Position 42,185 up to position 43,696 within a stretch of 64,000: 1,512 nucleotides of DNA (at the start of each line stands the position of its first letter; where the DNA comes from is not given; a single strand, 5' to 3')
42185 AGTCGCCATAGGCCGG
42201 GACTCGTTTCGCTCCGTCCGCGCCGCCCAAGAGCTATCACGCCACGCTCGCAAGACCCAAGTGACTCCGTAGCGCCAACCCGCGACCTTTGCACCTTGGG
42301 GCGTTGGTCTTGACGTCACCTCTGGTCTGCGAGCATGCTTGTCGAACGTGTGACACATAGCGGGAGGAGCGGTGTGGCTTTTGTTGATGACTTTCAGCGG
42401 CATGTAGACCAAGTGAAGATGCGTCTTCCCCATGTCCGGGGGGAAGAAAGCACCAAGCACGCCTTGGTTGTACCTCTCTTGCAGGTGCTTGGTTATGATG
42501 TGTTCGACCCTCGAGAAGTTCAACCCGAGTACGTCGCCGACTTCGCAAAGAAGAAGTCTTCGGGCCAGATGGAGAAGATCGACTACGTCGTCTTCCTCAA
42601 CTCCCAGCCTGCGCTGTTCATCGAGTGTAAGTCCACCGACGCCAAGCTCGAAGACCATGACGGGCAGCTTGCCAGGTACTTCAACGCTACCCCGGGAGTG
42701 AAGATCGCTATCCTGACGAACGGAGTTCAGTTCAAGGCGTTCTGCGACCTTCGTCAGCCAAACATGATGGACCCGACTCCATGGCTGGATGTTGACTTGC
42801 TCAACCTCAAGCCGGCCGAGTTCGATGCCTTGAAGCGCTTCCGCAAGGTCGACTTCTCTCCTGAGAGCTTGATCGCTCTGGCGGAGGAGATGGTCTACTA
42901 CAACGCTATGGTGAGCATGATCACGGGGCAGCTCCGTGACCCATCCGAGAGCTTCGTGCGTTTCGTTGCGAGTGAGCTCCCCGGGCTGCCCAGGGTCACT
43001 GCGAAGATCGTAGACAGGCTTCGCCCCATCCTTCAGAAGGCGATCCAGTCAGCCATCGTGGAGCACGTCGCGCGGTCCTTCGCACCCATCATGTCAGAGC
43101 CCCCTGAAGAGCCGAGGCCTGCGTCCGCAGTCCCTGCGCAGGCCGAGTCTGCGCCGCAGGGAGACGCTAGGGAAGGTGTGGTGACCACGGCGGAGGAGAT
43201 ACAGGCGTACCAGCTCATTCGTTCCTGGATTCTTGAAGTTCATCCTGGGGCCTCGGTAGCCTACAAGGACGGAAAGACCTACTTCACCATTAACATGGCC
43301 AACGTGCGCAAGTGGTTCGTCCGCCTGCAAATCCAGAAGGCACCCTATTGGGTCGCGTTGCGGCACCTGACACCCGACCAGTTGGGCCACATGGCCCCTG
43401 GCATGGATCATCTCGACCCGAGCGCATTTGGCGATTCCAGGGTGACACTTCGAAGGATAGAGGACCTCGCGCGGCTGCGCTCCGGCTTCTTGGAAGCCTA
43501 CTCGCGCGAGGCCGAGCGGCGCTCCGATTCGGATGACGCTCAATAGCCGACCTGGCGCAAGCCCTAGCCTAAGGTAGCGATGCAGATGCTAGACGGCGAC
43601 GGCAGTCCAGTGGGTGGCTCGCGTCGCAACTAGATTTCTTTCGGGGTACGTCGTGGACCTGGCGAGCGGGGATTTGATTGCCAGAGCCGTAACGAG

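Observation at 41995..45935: Lower-GC cargo cassette 1: HsdR_N-type nuclease-like protein, membrane-anchored DUF4041/T5orf172 protein and a wHTH-like protein, a candidate uncharacterised defence module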

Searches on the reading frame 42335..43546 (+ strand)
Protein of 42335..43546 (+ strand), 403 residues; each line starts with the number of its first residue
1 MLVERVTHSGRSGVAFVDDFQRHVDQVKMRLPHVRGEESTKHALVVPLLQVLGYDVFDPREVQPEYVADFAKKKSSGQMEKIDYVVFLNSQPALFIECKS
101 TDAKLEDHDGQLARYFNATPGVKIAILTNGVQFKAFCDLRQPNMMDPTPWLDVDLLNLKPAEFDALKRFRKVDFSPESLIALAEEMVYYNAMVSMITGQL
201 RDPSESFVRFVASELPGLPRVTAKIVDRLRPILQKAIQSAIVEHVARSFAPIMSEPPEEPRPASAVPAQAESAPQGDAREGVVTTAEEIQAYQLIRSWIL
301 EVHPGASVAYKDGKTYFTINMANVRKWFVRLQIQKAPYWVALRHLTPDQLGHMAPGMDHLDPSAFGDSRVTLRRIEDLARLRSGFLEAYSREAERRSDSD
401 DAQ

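Call 3: search_protein_families(library=pfam, proteins=[window:42335-43546:+], max_evalue=0.01)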
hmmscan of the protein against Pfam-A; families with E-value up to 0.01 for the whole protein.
window:42335-43546:+ (403 aa): 2 families
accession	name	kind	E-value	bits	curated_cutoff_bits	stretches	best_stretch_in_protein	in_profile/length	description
PF04313.20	HSDR_N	-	1.9e-11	44.6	25.1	2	78-138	124-192/198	Type I restriction enzyme R protein N terminus (HSDR_N)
PF13588.12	HSDR_N_2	-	8.4e-08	32.7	25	1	37-136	2-94/110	Type I restriction enzyme R protein N terminus (HSDR_N)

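Call 4: search_protein_families(library=padloc, proteins=[window:42335-43546:+], max_evalue=0.01)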
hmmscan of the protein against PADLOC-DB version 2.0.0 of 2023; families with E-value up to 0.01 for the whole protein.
window:42335-43546:+ (403 aa): 2 families
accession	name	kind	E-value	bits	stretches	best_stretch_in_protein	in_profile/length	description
PDLC03604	REase_MTase_IIG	-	6.1e-05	19.2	1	41-136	35-136/1011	Type IIG restriction enzyme-methyltransferase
PDLC03034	MTase_I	-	0.00033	17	1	34-146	55-159/672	Type I methyltransferase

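Call 5: search_protein_families(library=ncbifam, proteins=[window:42335-43546:+], max_evalue=0.01)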
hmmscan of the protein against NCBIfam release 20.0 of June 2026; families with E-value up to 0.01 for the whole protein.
window:42335-43546:+ (403 aa): 1 family
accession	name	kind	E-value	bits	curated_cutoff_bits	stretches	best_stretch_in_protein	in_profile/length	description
NF001824.0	PRK00558.1-5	equivalog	0.0084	14.5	451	0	286-342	73-128/652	excinuclease ABC subunit UvrC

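Call 6: search_protein_families(library=phrogs, proteins=[window:42335-43546:+], max_evalue=0.01)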
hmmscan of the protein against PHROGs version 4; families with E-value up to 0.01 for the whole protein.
window:42335-43546:+ (403 aa): 2 families
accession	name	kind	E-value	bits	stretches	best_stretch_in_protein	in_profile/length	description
phrog_4225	-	DNA, RNA and nucleotide metabolism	7.5e-94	315.7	1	16-389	4-351/357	endonuclease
phrog_17239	-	unknown function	3.7e-05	24.2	1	48-135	44-120/259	-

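Call 9: search_dna_similar(query=window:42335-43546:+, collection=phages, mode=protein, max_rows=40)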
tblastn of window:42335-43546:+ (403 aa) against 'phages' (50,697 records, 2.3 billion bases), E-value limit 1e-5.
Records with a match: 19; places in all: 19; records where one place covers at least 80% of the query: 17.
Best place of each record, by identity: <60% 19.
By first word of the organism name: Porphyromonas 4; Bacteriophage 2; Enterococcus 2; Streptococcus 2; Corynebacterium 2; Clostridium 1; Klebsiella 1; Terrisporobacter 1; Lacticaseibacillus 1; Acetoanaerobium 1; and 2 more.
By host as written in the record: - 3; Porphyromonas gingivalis ATCC 49417 2; Corynebacterium xerosis 2; Clostridium botulinum 3859/11 1; Klebsiella pneumoniae 1; Terrisporobacter petrolearius ELB 1; Porphyromonas gingivalis WW2866 1; Lacticaseibacillus paracasei LMG 19719 1; and 7 more.
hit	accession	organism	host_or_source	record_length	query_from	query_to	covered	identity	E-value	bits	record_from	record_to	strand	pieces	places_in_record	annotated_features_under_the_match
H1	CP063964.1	Clostridium phage CWou-2020a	Clostridium botulinum 3859/11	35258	14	391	94%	34.6%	3e-76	263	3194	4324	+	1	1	type I restriction enzyme HsdR N-terminal domain-containing protein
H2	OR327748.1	Klebsiella phage KpF5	Klebsiella pneumoniae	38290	20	388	92%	30.9%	1e-49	186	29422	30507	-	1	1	protein of unknown function DUF450 | hypothetical protein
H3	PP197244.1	Terrisporobacter phage TPELB_ph1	Terrisporobacter petrolearius ELB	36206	19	335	79%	35.6%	2e-53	197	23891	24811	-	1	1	endonuclease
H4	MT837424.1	Bacteriophage sp.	human fecal samples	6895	25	332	76%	36.1%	3e-52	193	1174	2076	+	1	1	record has no annotation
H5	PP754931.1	Porphyromonas phage phage019b_ATCC49417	Porphyromonas gingivalis ATCC 49417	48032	19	341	80%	34.1%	4e-50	187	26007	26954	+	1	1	endonuclease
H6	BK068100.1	Porphyromonas phage phage019a_ATCC49417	Porphyromonas gingivalis ATCC 49417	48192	19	341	80%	34.1%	4e-50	187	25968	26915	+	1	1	endonuclease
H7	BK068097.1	Porphyromonas phage phage016a_WW2866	Porphyromonas gingivalis WW2866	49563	19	341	80%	34.1%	4e-50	187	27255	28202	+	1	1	endonuclease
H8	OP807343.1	Lacticaseibacillus phage P7.1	Lacticaseibacillus paracasei LMG 19719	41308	22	355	83%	32.8%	1e-50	188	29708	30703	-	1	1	hypothetical protein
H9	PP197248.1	Acetoanaerobium phage ANDSL2_ph1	Acetoanaerobium noterae DSL2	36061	14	342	82%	32.8%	1e-50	188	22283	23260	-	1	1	endonuclease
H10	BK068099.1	Porphyromonas phage phage018a_AFR5B1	Porphyromonas gingivalis AFR5B1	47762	19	341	80%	33.4%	4e-49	184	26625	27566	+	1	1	endonuclease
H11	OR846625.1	Enterococcus phage Efs 1-1-1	Enterococcus faecalis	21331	16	344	82%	32.7%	2e-55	202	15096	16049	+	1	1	record has no annotation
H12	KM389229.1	Pseudomonas phage F_TK1718sp/PAK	-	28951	26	360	83%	31.7%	2e-38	152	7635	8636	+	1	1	record has no annotation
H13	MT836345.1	Bacteriophage sp.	human fecal samples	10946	8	331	80%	32.6%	9e-50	186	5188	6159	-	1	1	record has no annotation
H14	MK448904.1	Streptococcus phage Javan316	Streptococcus mitis M3-4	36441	17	343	81%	32.2%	1e-54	200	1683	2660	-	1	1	hypothetical protein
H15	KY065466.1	Streptococcus phage IPP25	Streptococcus pneumoniae 16A/1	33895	17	343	81%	32.2%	2e-54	199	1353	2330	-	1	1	type I restriction enzyme related protein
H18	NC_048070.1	Corynebacterium phage Juicebox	Corynebacterium xerosis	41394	25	359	83%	31.0%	1e-33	139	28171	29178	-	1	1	33: endonuclease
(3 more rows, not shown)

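Call 11: get_annotated_region(hit=H1, flank=5000)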
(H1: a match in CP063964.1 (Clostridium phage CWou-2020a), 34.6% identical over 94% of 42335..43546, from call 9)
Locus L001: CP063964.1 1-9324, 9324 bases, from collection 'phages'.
description: Clostridium phage CWou-2020a, complete sequence.
organism: Clostridium phage CWou-2020a (NCBI taxid 2782718)
taxonomy: Viruses; Duplodnaviria; Heunggongvirae; Uroviricota; Caudoviricetes
host: Clostridium botulinum 3859/11; source: feces; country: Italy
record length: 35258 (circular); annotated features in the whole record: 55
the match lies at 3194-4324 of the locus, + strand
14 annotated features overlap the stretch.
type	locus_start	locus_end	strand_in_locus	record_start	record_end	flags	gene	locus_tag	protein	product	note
CDS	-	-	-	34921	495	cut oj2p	-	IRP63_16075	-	DnaD domain protein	frameshifted; Derived by automated computational analysis using gene prediction method: Protein Homology.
CDS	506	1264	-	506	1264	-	-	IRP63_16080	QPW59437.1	phage antirepressor KilAC domain-containing protein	Derived by automated computational analysis using gene prediction method: Protein Homology.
CDS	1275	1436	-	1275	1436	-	-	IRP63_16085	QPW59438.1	hypothetical protein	Derived by automated computational analysis using gene prediction method: Protein Homology.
CDS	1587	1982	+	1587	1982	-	-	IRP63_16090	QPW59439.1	helix-turn-helix transcriptional regulator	Derived by automated computational analysis using gene prediction method: Protein Homology.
CDS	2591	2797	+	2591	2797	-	-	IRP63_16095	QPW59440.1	helix-turn-helix transcriptional regulator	Derived by automated computational analysis using gene prediction method: Protein Homology.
CDS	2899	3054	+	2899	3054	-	-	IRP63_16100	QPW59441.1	hypothetical protein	Derived by automated computational analysis using gene prediction method: Protein Homology.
CDS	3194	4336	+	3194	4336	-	-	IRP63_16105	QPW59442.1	type I restriction enzyme HsdR N-terminal domain-containing protein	Derived by automated computational analysis using gene prediction method: Protein Homology.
CDS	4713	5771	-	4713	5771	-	-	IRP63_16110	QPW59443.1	hypothetical protein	Derived by automated computational analysis using gene prediction method: GeneMarkS-2+.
CDS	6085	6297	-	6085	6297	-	-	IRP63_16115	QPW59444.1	DNA-binding protein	Derived by automated computational analysis using gene prediction method: Protein Homology.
CDS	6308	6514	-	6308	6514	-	-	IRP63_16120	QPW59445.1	hypothetical protein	Derived by automated computational analysis using gene prediction method: Protein Homology.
CDS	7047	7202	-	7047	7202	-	-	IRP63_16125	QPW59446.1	hypothetical protein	Derived by automated computational analysis using gene prediction method: Protein Homology.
CDS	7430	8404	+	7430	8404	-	-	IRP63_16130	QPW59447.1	ParM/StbA family protein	Derived by automated computational analysis using gene prediction method: Protein Homology.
CDS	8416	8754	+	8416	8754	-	-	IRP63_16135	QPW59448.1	hypothetical protein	Derived by automated computational analysis using gene prediction method: Protein Homology.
CDS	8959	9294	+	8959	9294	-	-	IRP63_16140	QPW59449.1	hypothetical protein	Derived by automated computational analysis using gene prediction method: GeneMarkS-2+.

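Call 12: get_annotated_region(hit=H2, flank=5000)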
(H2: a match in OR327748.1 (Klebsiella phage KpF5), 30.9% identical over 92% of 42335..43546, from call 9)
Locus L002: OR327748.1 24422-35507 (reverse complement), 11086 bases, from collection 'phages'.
description: Klebsiella phage KpF5, complete genome.
organism: Klebsiella phage KpF5 (NCBI taxid 3072190)
taxonomy: Viruses; Duplodnaviria; Heunggongvirae; Uroviricota; Caudoviricetes
host: Klebsiella pneumoniae; source: hospital wastewater; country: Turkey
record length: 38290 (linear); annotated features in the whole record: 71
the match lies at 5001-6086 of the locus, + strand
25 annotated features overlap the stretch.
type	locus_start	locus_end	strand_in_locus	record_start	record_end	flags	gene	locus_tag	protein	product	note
CDS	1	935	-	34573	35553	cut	-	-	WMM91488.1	hypothetical protein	-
CDS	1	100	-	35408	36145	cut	-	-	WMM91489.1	antitermination protein Q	-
CDS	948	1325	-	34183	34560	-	-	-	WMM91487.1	holliday junction resolvase / crossover junction endodeoxyribonuclease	Holliday junction resolvase / Crossover junction endodeoxyribonuclease rusA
CDS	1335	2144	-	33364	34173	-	-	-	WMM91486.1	putative DNA methylase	-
CDS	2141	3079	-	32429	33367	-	-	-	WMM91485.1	DNA replication protein O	-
CDS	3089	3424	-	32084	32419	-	-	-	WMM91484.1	hypothetical protein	-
CDS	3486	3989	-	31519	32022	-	-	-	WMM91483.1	hypothetical protein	-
CDS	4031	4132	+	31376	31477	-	-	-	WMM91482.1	hypothetical protein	-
CDS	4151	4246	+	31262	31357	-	-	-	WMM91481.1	hypothetical protein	-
CDS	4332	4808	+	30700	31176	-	-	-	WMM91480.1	prophage repressor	Rac prophage repressor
CDS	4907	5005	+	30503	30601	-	-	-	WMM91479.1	hypothetical protein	-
CDS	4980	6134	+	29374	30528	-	-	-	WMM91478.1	protein of unknown function DUF450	-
CDS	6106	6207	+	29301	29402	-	-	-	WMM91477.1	hypothetical protein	-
CDS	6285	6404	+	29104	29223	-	-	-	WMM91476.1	hypothetical protein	-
CDS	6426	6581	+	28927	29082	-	-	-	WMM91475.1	hypothetical protein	-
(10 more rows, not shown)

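Call 14: find_homologous_proteins(query=window:42335-43546:+)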
Query window:42335-43546:+ (403 aa): 749 proteins with E <= 0.001 among 8000 candidates; the best 120 are listed.
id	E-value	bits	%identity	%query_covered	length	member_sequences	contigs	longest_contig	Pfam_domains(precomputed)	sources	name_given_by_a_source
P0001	3.1e-248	841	100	93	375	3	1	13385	PF04313.21,PF13588.13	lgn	-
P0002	5.8e-163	561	62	96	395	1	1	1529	PF04313.21,PF13588.13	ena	-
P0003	3.9e-158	545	61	96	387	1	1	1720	PF04313.21,PF13588.13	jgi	-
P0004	4.0e-158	545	59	96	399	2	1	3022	PF04313.21,PF13588.13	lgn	-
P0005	5.5e-157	541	60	97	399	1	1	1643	PF04313.21,PF13588.13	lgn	-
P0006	1.6e-155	536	60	97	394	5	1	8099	PF04313.21,PF13588.13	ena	-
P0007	2.1e-152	526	58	97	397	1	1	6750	PF04313.21,PF13588.13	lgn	-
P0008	3.6e-150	519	57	96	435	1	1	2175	PF04313.21,PF13588.13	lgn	-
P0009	7.7e-150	517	58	97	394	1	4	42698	PF04313.21,PF13588.13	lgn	-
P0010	1.2e-148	513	57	97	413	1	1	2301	PF04313.21,PF13588.13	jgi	jgi:hypothetical protein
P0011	2.0e-147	509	58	95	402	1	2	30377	PF04313.21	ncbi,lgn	ncbi:type I restriction endonuclease [soil metagenome]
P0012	4.9e-147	508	57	97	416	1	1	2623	PF04313.21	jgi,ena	-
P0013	8.4e-147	507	57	96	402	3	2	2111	PF04313.21,PF13588.13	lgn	-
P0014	2.3e-146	506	57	96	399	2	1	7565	PF04313.21,PF13588.13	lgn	-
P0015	4.7e-146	505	56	96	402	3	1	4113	PF04313.21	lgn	-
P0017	1.9e-145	503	57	97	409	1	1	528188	PF04313.21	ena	-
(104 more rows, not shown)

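Call 16: find_related_loci(query=A1, collection=genome_contigs, flank=10000)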
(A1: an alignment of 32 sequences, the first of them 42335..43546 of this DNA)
Query A1 (403 aa) in genome_contigs; peptide patterns used: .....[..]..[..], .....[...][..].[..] (x = any residue, [..] = any of these).
600 stretches matched a pattern (row limit reached: there are more); 583 encode a relative of the query (tblastn E <= 1e-3); the best 80 are kept; 80 distinct loci.
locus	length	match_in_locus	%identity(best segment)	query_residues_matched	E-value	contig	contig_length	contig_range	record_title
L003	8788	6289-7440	53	14-395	1e-137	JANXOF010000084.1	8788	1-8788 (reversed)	MAG: Polyangiaceae bacterium isolate GL140_1_concoct_143 GL140_1_k141_2174465, whole genome shotgun sequence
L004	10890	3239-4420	52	14-402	8e-135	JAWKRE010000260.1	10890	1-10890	MAG: Polyangiaceae bacterium isolate ABC1.6 ABC1.6.fa-260, whole genome shotgun sequence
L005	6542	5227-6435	48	11-398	2e-127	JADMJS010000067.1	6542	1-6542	MAG: Myxococcales bacterium isolate MAG_44 NODE_12042_length_6542_cov_9.689533, whole genome shotgun sequence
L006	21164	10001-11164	52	12-402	6e-143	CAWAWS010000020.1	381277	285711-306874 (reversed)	MAG: uncultured delta proteobacterium isolate MFD04540.bin.2.104 genome assembly, contig: contig_26435, whole genome sho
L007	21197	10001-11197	40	2-396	1e-92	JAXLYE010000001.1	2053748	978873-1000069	MAG: Polyangia bacterium isolate STL-MYX5 C1.81.fa-1, whole genome shotgun sequence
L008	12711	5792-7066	40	8-399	4e-89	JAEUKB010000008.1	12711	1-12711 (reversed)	MAG: Myxococcales bacterium isolate new MAG-84 k141_3061993, whole genome shotgun sequence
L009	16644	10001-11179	40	10-395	2e-86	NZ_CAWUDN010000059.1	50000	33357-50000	Nostoc sp. PCC 9305 isolate Nostoc CCY 9926 NODE_59_length_50000_cov_157.904054, whole genome shotgun sequence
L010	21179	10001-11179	40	10-395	3e-86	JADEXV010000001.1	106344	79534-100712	Nostocales cyanobacterium LEGE 12452 NODE_11_length_106344_cov_4.7313, whole genome shotgun sequence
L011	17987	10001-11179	39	10-395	3e-86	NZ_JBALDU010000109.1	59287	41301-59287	MAG: Nostoc sp. isolate P2164 bin 3 NODE_359_length_59287_cov_16.069266, whole genome shotgun sequence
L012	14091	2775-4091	39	5-402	2e-85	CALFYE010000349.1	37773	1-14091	MAG TPA_asm: uncultured Myxococcales bacterium isolate SRR6231182_bin.43_CONCOCT_v1.1_MAG genome assembly, contig: ERZ65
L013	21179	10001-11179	39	10-395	9e-85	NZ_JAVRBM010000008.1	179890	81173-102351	MAG: Nostoc sp. ChiQUE01b contig_8, whole genome shotgun sequence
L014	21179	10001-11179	39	10-395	2e-84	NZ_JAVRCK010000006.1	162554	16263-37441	MAG: Nostoc sp. DedSLP03 contig_6, whole genome shotgun sequence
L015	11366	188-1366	39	10-395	6e-84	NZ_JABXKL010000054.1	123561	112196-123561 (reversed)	MAG: Nostoc sp. NMS9 NODE_65_length_123561_cov_160.616, whole genome shotgun sequence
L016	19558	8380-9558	39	10-395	4e-84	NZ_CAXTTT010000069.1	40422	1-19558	MAG: uncultured Nostoc sp. isolate public_SRR14721954_metawrap_bin.4 public_SRR14721954_metawrap_bin.4_69, whole genome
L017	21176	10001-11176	38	10-395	1e-83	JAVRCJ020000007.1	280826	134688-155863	MAG: Nostoc sp. DedSLP01 Nostoc_sp_DedSLP01_7, whole genome shotgun sequence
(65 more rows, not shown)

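Call 18: find_encoding_contigs(protein=P0001, flank=10000, max_places=3)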
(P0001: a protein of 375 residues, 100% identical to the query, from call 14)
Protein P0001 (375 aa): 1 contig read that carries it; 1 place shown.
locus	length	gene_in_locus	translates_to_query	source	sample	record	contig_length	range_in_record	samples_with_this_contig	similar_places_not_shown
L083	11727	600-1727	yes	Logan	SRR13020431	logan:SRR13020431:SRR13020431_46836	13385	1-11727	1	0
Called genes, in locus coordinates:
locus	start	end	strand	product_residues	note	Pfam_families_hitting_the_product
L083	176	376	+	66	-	-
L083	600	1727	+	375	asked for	PF13588:HSDR_N_2, PF04313:HSDR_N (weak)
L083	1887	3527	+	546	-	PF06188:HrpE (weak), PF13250:SNIPE, PF10544:T5orf172, PF13455:MUG113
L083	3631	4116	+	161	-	-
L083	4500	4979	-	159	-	-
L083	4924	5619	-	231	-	-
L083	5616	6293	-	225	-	PF02481:DNA_processg_A, PF18306:LDcluster4 (faint)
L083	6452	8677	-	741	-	-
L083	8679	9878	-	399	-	-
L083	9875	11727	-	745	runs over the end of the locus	-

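Call 19: find_encoding_contigs(protein=P0009, flank=8000, max_places=3)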
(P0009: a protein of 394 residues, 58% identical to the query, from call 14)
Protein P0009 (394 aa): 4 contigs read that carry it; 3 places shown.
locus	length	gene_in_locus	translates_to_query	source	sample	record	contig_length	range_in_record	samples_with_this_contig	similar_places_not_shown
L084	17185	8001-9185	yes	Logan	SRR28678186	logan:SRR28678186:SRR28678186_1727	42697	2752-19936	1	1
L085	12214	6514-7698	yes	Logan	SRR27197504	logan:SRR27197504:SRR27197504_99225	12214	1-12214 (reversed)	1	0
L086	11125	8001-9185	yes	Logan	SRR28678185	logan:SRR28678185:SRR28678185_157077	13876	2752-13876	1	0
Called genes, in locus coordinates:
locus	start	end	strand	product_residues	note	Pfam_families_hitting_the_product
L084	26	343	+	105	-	-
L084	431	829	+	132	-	PF03118:RNA_pol_A_CTD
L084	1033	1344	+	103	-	-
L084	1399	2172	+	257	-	-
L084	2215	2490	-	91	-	-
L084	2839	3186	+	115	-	PF13560:HTH_31, PF01381:HTH_3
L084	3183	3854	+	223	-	PF06114:Peptidase_M78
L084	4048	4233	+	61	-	-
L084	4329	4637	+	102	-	PF01844:HNH, PF14279:HNH_5 (weak)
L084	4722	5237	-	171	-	-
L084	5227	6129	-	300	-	PF01734:Patatin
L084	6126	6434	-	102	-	-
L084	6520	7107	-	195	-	-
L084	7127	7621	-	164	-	PF06114:Peptidase_M78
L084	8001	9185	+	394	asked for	PF13588:HSDR_N_2 (weak), PF04313:HSDR_N (weak)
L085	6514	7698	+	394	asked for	PF13588:HSDR_N_2 (weak), PF04313:HSDR_N (weak)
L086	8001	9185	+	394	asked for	PF13588:HSDR_N_2 (weak), PF04313:HSDR_N (weak)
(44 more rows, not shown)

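Call 20: find_encoding_contigs(protein=P0017, flank=8000, max_places=2)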
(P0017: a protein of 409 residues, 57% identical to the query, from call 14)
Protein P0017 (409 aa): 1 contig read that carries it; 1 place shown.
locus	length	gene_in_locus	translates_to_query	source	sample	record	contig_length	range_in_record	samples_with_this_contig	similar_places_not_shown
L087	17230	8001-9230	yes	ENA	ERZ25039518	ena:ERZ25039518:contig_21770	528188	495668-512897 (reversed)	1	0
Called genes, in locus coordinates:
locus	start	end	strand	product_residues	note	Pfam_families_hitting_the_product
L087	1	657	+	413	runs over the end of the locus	-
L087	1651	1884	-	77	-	PF00583:Acetyltransf_1, PF08445:FR47, PF13508:Acetyltransf_7, PF13673:Acetyltransf_10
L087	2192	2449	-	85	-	-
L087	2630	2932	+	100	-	-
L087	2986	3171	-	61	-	-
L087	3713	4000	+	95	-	-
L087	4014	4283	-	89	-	PF13744:HTH_37 (weak), PF13560:HTH_31, PF12844:HTH_19 (weak), PF01381:HTH_3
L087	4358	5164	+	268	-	PF12773:DZR (weak), PF13240:Zn_Ribbon_1 (faint), PF13248:Zn_ribbon_3 (faint), PF18912:DZR_2 (faint)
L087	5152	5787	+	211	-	-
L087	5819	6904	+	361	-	PF03781:FGE-sulfatase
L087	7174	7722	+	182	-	PF00657:Lipase_GDSL, PF13472:Lipase_GDSL_2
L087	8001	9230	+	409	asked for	PF04313:HSDR_N (weak)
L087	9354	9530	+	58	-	-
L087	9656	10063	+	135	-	-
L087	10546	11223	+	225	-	-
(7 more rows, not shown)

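Call 25: search_solved_structures(query=A1, max_evalue=1, show_alignments=2)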
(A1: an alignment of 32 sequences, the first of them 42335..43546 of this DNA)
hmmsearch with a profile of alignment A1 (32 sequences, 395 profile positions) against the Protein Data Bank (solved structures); distinct sequences matched with E-value up to 1: 0.
